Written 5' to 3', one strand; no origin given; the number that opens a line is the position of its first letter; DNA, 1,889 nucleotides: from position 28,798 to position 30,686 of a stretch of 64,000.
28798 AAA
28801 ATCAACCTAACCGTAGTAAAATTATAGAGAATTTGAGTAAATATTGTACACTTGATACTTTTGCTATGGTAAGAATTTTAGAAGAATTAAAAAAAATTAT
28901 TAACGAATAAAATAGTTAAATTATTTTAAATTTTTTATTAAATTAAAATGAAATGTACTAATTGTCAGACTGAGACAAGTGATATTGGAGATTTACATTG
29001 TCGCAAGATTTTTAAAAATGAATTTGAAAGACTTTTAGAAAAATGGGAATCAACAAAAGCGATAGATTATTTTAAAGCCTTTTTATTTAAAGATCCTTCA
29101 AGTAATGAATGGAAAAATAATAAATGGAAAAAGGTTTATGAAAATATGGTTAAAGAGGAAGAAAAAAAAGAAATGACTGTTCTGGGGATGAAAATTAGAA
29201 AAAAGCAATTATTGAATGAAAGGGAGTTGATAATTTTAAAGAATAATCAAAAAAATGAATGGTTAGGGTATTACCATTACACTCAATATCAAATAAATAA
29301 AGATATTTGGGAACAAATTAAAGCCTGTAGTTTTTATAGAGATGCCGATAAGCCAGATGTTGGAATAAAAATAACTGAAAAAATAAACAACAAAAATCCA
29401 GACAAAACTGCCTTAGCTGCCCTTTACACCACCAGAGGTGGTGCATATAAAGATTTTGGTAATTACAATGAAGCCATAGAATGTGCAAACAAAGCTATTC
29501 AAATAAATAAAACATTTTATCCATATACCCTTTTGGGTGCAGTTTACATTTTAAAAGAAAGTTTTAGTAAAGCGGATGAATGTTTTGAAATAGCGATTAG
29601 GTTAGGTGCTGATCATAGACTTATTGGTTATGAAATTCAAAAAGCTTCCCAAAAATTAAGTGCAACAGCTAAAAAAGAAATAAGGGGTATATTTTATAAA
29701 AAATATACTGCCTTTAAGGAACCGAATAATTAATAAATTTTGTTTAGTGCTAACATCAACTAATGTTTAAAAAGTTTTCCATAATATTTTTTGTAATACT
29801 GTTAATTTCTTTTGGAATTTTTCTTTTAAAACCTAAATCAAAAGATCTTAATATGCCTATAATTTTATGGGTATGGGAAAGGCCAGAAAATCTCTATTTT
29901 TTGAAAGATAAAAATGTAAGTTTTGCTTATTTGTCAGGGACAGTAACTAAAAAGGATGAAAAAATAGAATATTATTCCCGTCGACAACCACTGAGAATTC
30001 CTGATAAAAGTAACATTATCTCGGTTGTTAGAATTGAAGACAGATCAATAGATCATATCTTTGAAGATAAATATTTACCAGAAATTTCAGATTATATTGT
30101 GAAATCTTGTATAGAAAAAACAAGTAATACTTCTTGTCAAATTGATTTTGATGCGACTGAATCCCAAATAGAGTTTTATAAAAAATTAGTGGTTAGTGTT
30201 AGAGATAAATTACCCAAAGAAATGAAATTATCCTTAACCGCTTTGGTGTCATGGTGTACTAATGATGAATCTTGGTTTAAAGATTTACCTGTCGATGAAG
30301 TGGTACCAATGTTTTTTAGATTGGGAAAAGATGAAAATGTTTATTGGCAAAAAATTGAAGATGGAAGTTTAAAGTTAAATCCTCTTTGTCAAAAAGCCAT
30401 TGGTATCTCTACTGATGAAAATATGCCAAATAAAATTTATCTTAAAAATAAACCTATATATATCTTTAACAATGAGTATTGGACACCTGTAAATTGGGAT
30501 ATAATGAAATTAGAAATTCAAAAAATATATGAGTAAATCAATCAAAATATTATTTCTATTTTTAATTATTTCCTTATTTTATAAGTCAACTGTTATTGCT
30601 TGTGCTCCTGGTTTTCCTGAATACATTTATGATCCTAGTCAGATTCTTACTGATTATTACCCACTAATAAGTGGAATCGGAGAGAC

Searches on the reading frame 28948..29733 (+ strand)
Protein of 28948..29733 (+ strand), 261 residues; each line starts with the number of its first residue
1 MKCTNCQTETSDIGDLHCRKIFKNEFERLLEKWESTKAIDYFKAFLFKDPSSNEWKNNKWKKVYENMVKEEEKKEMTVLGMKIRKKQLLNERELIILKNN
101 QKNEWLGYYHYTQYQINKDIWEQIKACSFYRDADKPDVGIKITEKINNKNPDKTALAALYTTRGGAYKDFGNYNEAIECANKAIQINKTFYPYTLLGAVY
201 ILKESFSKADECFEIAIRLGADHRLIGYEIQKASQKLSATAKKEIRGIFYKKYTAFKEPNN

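Call 7: search_protein_families(library=ncbifam, proteins=[window:28948-29733:+], max_evalue=0.001)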
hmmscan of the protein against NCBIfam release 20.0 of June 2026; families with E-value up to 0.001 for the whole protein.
window:28948-29733:+ (261 aa): 2 families
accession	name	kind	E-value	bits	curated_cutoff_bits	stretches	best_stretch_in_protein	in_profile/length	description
TIGR02521.1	type_IV_pilW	equivalog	6.1e-05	22.7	154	1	145-220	19-95/234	type IV pilus biogenesis/stability protein PilW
NF040959.1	MamA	equivalog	0.00016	21.2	200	1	130-222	81-171/204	magnetosome protein MamA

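Call 8: search_protein_families(library=pfam, proteins=[window:28948-29733:+], max_evalue=0.001)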
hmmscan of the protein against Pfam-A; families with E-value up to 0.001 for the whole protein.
window:28948-29733:+ (261 aa): 5 families
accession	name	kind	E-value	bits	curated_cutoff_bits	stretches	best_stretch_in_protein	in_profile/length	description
PF00515.34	TPR_1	-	1.1e-09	38.1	27.8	1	157-190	1-34/34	Tetratricopeptide repeat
PF07719.23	TPR_2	-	4e-09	36.3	27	1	157-189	1-33/34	Tetratricopeptide repeat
PF13181.12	TPR_8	-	4.1e-08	33.2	25.7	1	158-188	2-32/34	Tetratricopeptide repeat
PF13424.12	TPR_12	-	7.1e-05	23.4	30.1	0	150-187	38-75/77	Tetratricopeptide repeat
PF13428.12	TPR_14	-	0.00044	21.1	23.5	0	158-189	2-33/44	Tetratricopeptide repeat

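Call 109: search_protein_families(library=padloc, proteins=[window:28948-29733:+], max_evalue=0.001)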
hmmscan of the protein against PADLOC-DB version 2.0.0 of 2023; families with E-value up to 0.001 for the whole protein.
window:28948-29733:+ (261 aa): 0 families

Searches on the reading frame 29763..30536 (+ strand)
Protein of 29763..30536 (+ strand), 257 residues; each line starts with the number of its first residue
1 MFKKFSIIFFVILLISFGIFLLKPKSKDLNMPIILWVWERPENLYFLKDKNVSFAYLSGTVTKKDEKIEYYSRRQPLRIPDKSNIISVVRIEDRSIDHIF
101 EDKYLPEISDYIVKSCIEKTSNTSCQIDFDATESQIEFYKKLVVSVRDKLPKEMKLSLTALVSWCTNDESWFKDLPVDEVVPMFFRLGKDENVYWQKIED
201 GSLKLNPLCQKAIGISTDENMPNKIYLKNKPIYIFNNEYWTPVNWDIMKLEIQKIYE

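Call 7: search_protein_families(library=ncbifam, proteins=[window:29763-30536:+], max_evalue=0.001)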
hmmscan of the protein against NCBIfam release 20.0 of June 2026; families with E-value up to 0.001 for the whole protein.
window:29763-30536:+ (257 aa): 0 families

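Call 8: search_protein_families(library=pfam, proteins=[window:29763-30536:+], max_evalue=0.001)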
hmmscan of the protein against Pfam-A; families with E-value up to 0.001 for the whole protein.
window:29763-30536:+ (257 aa): 1 family
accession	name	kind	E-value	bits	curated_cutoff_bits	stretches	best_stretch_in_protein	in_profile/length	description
PF11340.13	DUF3142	-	3.2e-06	27.8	30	1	86-167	6-86/202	Protein of unknown function (DUF3142)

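Call 109: search_protein_families(library=padloc, proteins=[window:29763-30536:+], max_evalue=0.001)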
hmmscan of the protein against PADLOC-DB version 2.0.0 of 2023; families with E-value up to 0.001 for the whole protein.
window:29763-30536:+ (257 aa): 0 families
